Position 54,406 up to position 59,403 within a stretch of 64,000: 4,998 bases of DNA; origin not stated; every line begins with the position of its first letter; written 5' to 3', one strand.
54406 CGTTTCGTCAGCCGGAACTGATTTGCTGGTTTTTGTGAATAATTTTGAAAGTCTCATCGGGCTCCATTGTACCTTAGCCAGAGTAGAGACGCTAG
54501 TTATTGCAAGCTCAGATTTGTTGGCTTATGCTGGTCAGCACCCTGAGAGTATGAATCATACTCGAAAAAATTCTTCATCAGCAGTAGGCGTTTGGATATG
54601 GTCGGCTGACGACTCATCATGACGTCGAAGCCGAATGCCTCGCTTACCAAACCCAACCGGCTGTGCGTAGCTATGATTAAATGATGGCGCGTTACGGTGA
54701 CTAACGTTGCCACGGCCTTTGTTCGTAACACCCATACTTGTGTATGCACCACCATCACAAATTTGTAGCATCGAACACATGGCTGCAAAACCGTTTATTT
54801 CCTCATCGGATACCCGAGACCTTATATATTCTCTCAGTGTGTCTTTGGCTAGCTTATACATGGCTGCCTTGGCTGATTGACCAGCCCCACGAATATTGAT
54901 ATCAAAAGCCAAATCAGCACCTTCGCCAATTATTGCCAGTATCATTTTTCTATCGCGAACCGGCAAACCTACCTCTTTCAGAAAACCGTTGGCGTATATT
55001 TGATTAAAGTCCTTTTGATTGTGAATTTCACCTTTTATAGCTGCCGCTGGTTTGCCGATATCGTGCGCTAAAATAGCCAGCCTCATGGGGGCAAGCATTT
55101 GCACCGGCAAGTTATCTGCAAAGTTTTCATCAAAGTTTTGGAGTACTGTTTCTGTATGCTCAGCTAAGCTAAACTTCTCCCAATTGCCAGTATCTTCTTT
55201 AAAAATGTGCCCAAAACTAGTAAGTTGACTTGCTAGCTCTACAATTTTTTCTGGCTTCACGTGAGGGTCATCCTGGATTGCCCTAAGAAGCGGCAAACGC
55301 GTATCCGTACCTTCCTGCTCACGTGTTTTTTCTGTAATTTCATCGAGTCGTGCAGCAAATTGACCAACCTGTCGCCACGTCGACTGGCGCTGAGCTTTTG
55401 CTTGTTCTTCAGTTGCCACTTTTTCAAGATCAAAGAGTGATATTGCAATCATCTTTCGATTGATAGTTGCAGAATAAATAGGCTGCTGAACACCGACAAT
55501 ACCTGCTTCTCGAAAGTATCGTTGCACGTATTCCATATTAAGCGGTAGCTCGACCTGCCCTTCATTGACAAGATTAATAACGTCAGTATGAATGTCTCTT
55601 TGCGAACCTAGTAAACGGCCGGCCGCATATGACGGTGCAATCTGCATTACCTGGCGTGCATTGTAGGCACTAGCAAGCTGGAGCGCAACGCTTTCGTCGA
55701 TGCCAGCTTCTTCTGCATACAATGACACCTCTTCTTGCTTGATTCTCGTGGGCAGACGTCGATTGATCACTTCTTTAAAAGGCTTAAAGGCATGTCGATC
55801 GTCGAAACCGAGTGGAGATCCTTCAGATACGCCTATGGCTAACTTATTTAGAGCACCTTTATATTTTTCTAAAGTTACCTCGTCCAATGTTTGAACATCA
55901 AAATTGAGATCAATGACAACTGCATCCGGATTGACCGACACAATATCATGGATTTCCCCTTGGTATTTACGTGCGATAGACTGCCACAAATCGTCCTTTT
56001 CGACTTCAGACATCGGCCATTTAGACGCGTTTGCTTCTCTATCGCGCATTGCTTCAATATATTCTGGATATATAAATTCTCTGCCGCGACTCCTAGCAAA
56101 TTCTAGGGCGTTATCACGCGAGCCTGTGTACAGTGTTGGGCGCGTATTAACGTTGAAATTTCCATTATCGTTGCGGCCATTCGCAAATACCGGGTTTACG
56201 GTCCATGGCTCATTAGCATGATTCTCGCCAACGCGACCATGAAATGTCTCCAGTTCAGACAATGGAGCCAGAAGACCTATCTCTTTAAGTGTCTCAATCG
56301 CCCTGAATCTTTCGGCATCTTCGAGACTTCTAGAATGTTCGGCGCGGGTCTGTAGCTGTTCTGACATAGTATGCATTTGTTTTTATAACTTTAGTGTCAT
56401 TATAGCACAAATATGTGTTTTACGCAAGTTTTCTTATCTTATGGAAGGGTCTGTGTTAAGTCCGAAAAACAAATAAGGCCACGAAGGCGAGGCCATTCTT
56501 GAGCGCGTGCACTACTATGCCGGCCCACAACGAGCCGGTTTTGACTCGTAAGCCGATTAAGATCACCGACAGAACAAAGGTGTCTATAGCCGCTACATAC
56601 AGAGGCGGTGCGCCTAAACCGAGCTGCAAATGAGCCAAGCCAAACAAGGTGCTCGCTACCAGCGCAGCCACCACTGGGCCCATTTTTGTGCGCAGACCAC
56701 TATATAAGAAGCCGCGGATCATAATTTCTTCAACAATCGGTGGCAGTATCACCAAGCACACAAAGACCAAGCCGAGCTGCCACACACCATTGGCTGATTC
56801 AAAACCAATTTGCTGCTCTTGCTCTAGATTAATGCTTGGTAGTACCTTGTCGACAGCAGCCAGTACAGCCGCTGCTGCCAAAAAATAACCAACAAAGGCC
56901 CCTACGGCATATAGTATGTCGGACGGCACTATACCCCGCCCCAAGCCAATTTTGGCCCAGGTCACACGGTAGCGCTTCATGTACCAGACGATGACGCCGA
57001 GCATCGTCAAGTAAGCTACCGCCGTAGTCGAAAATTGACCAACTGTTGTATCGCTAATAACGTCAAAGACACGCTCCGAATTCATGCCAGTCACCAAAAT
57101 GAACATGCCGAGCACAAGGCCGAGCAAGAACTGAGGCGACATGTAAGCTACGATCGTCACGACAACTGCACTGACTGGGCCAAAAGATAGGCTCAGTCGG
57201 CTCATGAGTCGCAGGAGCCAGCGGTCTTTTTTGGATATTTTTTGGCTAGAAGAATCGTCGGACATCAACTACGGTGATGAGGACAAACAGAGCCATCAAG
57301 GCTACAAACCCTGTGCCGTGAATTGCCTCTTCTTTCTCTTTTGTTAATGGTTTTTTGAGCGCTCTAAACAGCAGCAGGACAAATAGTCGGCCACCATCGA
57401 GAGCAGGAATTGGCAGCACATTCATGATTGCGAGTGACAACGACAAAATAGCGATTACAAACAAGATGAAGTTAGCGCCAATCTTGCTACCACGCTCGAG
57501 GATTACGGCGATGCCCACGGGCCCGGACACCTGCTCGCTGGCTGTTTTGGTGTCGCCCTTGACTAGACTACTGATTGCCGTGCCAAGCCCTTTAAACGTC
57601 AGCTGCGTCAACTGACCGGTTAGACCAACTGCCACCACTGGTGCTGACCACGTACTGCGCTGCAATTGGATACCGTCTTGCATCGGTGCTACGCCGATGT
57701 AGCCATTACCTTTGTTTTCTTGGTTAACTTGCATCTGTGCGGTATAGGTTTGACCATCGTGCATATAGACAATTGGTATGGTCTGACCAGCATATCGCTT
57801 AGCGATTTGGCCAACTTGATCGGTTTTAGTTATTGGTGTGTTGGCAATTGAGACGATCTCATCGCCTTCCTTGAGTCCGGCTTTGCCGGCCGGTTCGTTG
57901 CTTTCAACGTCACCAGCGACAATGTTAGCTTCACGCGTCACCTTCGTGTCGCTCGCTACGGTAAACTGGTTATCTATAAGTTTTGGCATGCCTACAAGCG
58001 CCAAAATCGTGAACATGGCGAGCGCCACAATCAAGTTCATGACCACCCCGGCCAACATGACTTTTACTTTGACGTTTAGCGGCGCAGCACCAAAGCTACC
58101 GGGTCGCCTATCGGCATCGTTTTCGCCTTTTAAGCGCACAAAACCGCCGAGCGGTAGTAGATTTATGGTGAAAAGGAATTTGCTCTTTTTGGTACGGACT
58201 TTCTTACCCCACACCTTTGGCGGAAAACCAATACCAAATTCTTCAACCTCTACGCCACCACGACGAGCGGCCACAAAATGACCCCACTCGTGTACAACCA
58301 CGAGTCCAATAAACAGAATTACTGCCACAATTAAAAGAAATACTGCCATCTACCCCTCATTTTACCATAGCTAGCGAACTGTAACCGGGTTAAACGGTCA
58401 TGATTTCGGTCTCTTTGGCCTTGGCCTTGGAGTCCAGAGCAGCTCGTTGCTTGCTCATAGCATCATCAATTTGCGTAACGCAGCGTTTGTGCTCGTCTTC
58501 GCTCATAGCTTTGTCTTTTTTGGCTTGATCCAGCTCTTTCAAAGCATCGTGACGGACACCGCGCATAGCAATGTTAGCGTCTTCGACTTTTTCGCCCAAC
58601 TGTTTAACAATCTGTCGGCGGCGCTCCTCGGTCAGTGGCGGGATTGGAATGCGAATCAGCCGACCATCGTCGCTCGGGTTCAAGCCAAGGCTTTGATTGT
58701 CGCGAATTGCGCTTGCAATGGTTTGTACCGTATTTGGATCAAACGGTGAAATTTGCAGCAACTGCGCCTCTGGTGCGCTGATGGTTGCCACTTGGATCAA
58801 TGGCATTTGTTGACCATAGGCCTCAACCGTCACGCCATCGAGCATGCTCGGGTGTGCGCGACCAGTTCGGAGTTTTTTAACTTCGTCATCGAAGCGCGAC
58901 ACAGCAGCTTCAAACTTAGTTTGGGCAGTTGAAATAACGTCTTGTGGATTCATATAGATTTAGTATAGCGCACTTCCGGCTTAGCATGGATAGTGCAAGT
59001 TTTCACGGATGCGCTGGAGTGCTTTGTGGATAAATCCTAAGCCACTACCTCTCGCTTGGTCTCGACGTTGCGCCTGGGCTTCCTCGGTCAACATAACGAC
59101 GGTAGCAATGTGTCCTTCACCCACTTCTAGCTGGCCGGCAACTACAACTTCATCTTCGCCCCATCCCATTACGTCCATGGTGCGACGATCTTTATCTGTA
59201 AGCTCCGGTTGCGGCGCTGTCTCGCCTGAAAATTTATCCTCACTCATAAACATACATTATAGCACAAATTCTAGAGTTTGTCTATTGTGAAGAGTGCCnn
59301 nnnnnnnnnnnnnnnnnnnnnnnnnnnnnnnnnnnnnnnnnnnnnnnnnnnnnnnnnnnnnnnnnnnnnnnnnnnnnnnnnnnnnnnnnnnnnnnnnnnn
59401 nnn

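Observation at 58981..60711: Unknown 448-aa and 88-aa genes occupy the slot where pyrH normally sits between tsf and frr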

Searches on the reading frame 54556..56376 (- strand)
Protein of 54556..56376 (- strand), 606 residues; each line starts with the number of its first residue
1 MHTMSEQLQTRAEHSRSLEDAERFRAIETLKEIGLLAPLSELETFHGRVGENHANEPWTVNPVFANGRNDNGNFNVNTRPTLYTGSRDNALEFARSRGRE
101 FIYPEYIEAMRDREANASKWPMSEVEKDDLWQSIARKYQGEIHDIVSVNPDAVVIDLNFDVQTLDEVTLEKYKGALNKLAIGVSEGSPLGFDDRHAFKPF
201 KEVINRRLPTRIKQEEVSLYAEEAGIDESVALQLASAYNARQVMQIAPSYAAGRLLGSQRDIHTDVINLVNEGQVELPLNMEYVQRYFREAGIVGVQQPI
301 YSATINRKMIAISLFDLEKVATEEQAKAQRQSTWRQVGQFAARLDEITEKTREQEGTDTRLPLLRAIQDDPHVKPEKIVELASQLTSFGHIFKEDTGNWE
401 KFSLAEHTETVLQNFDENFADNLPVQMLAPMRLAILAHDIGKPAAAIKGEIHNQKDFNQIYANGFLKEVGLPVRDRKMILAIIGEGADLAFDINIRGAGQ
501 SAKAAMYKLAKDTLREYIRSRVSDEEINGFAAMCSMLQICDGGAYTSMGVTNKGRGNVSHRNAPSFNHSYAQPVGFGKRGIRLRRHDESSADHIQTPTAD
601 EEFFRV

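Call 3: search_protein_families(library=pfam, proteins=[window:54556-56376:-], max_evalue=0.1)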
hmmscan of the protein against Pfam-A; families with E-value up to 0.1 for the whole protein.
window:54556-56376:- (606 aa): 0 families

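Call 4: search_protein_families(library=ncbifam, proteins=[window:54556-56376:-], max_evalue=0.1)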
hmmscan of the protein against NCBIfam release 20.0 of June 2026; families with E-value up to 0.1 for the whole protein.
window:54556-56376:- (606 aa): 1 family
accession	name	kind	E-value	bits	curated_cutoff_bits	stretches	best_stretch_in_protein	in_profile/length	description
TIGR01596.1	cas3_HD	equivalog_domain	0.00086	19.4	43.45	1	404-442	1-44/178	CRISPR-associated endonuclease Cas3''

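Call 42: search_protein_families(library=padloc, proteins=[window:54556-56376:-], max_evalue=1)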
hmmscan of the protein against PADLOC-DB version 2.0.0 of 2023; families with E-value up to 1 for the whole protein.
window:54556-56376:- (606 aa): 5 families
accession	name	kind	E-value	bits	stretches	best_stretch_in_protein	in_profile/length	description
PDLC00940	Cas3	-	0.00023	19.4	1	404-442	1-44/178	CRISPR-associated endonuclease Cas3-HD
PDLC01254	Cas3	-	0.00064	18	1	403-442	8-44/164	CAS-I; effector_G3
PDLC01769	Cas3g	-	0.00068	16.4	1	321-445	587-701/836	-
PDLC01757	Cas3b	-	0.0035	13.9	1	403-466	12-75/676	-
PDLC01761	Cas3b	-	0.023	11.4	1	402-483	12-101/705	-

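Call 43: search_protein_families(library=phrogs, proteins=[window:54556-56376:-], max_evalue=1)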
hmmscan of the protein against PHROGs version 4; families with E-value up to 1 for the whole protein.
window:54556-56376:- (606 aa): 0 families

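Call 79: list_cluster_members(proteins=[P0001, P0006, window:54556-56376:-, P0005, P0008])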
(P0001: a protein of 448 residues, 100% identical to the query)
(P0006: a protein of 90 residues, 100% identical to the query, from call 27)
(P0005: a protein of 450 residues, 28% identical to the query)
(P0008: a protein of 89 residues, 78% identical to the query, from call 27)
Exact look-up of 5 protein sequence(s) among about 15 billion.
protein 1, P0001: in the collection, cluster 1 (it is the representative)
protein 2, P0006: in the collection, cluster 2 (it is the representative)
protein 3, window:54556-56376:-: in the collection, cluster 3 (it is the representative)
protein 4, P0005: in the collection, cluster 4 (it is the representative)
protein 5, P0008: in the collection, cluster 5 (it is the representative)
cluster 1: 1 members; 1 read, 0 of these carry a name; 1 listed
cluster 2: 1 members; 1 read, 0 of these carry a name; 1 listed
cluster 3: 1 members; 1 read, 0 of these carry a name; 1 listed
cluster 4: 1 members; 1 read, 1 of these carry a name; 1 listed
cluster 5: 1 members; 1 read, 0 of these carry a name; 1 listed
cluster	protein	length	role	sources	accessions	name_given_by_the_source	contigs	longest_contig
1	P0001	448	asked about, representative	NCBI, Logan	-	-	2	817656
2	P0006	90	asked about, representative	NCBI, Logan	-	-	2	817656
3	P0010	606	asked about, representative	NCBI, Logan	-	-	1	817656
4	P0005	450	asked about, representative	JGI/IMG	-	hypothetical protein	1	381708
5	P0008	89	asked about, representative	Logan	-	-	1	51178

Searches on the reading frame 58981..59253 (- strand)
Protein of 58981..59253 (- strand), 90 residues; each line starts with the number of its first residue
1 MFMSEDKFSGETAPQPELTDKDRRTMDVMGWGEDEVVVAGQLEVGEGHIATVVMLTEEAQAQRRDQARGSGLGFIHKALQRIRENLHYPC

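Call 3: search_protein_families(library=pfam, proteins=[window:58981-59253:-], max_evalue=0.1)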
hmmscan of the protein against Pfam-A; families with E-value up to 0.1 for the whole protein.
window:58981-59253:- (90 aa): 0 families

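Call 4: search_protein_families(library=ncbifam, proteins=[window:58981-59253:-], max_evalue=0.1)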
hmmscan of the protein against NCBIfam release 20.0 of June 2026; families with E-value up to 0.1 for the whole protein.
window:58981-59253:- (90 aa): 0 families

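Call 27: find_homologous_proteins(query=window:58981-59253:-, max_evalue=0.01)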
Query window:58981-59253:- (90 aa): 4 proteins with E <= 0.01 among 4 candidates.
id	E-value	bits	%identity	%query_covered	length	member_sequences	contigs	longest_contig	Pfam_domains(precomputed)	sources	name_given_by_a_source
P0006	2.7e-53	196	100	100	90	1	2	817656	-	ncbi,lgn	-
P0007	2.0e-41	158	84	98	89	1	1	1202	-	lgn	-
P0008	5.2e-38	147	78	98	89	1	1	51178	-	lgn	-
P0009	4.0e-37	144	77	98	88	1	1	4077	-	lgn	-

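Call 30: find_encoding_contigs(protein=P0008, flank=8000, max_places=3)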
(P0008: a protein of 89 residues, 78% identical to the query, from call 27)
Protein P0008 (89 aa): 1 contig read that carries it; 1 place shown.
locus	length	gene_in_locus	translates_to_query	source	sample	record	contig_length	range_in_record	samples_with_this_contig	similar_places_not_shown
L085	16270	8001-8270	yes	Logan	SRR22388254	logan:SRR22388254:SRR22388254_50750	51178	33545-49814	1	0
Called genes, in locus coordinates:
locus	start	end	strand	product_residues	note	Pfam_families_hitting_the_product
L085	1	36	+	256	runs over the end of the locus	-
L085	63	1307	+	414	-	PF00089:Trypsin, PF13365:Trypsin_2, PF00595:PDZ (faint), PF13180:PDZ_2, PF17820:PDZ_6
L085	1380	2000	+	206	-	-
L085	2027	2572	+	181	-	-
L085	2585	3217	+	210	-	-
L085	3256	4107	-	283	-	PF17827:PrmC_N, PF02527:GidB (weak), PF05175:MTS, PF06325:PrmA, PF13847:Methyltransf_31 (weak)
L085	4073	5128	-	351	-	PF03462:PCRF, PF00472:RF-1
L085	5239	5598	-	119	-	PF01197:Ribosomal_L31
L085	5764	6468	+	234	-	-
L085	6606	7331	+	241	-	PF00318:Ribosomal_S2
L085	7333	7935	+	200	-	PF00889:EF_TS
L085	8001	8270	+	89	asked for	-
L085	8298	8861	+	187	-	PF01765:RRF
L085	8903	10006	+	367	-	PF02163:Peptidase_M50, PF13180:PDZ_2 (weak), PF17820:PDZ_6 (weak)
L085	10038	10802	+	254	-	PF02517:Rce1-like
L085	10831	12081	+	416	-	PF00587:tRNA-synt_2b, PF03129:HGTP_anticodon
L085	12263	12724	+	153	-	PF03449:GreA_GreB_N, PF01272:GreA_GreB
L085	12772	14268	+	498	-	PF01336:tRNA_anti-codon, PF00152:tRNA-synt_2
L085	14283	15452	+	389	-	PF00278:Orn_DAP_Arg_deC, PF02784:Orn_Arg_deC_N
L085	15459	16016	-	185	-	-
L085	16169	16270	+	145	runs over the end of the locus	-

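Call 31: find_encoding_contigs(protein=P0009, flank=8000, max_places=3)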
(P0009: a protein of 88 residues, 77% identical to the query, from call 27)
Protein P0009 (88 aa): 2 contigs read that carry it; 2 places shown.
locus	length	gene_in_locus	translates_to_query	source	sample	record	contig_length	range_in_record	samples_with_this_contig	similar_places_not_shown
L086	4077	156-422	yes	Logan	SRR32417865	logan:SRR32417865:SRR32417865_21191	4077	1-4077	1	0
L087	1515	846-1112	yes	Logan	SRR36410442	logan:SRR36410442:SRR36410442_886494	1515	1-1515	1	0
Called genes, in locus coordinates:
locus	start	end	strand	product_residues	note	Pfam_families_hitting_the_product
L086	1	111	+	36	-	?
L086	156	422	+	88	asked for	-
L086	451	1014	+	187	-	PF01765:RRF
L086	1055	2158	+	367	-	PF02163:Peptidase_M50, PF13180:PDZ_2 (weak), PF17820:PDZ_6 (weak)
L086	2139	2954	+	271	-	PF02517:Rce1-like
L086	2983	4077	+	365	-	?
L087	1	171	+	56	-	?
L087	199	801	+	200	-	PF00889:EF_TS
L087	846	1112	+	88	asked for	-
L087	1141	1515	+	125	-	?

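Call 32: find_encoding_contigs(protein=P0007, flank=8000, max_places=3)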
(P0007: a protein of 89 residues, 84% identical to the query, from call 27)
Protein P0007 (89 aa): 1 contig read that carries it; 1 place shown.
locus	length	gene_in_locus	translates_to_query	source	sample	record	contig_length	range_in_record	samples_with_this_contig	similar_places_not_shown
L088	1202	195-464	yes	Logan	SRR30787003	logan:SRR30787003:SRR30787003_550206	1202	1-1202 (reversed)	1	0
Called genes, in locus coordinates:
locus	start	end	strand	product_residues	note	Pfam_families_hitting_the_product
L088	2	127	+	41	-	?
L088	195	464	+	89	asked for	-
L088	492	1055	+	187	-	PF01765:RRF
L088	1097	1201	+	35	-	?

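Call 42: search_protein_families(library=padloc, proteins=[window:58981-59247:-], max_evalue=1)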
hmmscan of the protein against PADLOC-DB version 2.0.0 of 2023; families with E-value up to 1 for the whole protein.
window:58981-59247:- (88 aa): 0 families

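Call 43: search_protein_families(library=phrogs, proteins=[window:58981-59247:-], max_evalue=1)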
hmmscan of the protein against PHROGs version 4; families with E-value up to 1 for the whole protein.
window:58981-59247:- (88 aa): 0 families

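Call 74: predict_structure(alignment_id=A4)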
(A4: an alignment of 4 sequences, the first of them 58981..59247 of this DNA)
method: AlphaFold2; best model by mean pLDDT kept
length: 88 residues; sequences in the alignment: 4
mean_pLDDT: 64.0   pTM: 0.44
mean pLDDT of the five models: 64.0, 51.2, 50.8, 50.6, 49.9
residues with pLDDT >= 90: 0; 70-90: 41; 50-70: 32; < 50: 15
segments of 3 or more residues with pLDDT < 50: 1-11, 85-88
pLDDT, mean of each block of 10 residues (from residue 1): 40 66 73 74 71 76 63 60 49
secondary structure, 60 per line:
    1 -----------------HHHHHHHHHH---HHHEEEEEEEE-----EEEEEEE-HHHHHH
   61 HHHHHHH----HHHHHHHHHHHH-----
elements in order: H18-27 E34-41 E47-53 H55-67 H72-83

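Call 76: search_solved_structures(query=A4, max_evalue=10)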
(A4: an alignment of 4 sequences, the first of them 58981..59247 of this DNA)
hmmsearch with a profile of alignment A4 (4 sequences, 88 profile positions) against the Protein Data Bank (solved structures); distinct sequences matched with E-value up to 10: 1.
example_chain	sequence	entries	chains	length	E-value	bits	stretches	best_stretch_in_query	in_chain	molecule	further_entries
3mtg_A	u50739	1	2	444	1.6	12.4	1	3-50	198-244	Putative adenosylhomocysteinase 2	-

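Call 77: fold_search(model_id=the predicted structure, library=pdb)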
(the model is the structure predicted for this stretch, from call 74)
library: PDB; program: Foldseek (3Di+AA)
matches with E <= 10: 426; with E <= 0.001: 0
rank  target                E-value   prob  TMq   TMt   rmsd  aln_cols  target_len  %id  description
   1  8yp4_A                8.0e-01  0.07  0.20  0.07  15.5        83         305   11  Structure of MAP2K1 complexed with 5Z7-oxozeaenol (released 2025-01-22)
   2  7qca_SY0              8.5e-01  0.18  0.33  0.23   9.9        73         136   20  Spraguea lophii ribosome (released 2022-11-30)
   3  5yt3_B                8.5e-01  0.08  0.22  0.08  13.7        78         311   14  Structure of the Human Mitogen-Activated Protein Kinase Kinase 1 S218D and S222D mutant (released 2018-11-21)
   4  7yk3_B                9.1e-01  0.23  0.35  0.19   7.1        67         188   12  Crystal structure of DarTG toxin-antitoxin complex from Mycobacterium tuberculosis (released 2023-05-31)
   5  8hkx_S24E             1.1e+00  0.16  0.33  0.31   9.9        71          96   15  Cryo-EM Structures and Translocation Mechanism of Crenarchaeota Ribosome (released 2023-08-16)
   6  4rbt_C                1.5e+00  0.14  0.27  0.28   7.9        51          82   24  PduA K26A S40L mutant, from Salmonella enterica serovar Typhimurium LT2 (released 2015-02-18)
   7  1sce_C                1.5e+00  0.08  0.23  0.19  12.5        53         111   13  CRYSTAL STRUCTURE OF THE CELL CYCLE REGULATORY PROTEIN SUC1 REVEALS A NOVEL BETA-HINGE CONFORMATIONAL SWITCH (released 1996-01-29)
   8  4ppd_G                1.6e+00  0.14  0.26  0.26   5.3        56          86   18  PduA K26A, crystal form 2 (released 2014-05-14)
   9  1puc                  1.6e+00  0.10  0.24  0.22   9.6        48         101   17  P13SUC1 IN A STRAND-EXCHANGED DIMER (released 1996-04-03)
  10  6kdf_F                1.7e+00  0.08  0.22  0.08   9.2        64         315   19  Crystal structure of the alpha beta heterodimer of human IDH3 in APO form. (released 2019-09-25)
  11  4e1p_A                1.8e+00  0.06  0.14  0.21   9.1        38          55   24  Crystal structure of the dimerization domain of Lsr2 from Mycobacterium tuberculosis in the P 1 21 1 space group (released 2012-06-20)
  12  8c1f                  1.8e+00  0.06  0.22  0.11   8.8        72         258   11  Aurora A kinase in complex with TPX2-inhibitor 6 (released 2024-01-10)
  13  9kkf_SH               1.9e+00  0.11  0.30  0.18   6.9        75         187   12  Structure of the human 40S ribosome complexed with HCV IRES and eIF3 (released 2025-12-03)
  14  8aa8_A                2.0e+00  0.16  0.37  0.35   9.6        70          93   13  30S ribosomal protein S24e from Thermococcus barophilus (released 2023-07-12)
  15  9ve6_B                2.0e+00  0.13  0.29  0.35   4.6        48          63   17  The MIDN Catch-IRF4 (F6Y) fusion protein (released 2026-02-04)
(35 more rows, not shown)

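Call 78: find_related_loci(query=A4, collection=metagenome_contigs, flank=6000)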
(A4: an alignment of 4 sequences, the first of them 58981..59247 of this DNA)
Query A4 (88 aa) in metagenome_contigs; peptide patterns used: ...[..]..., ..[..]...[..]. (x = any residue, [..] = any of these).
549 stretches matched a pattern, but none encodes a relative of the query by tblastn (E <= 1e-3).
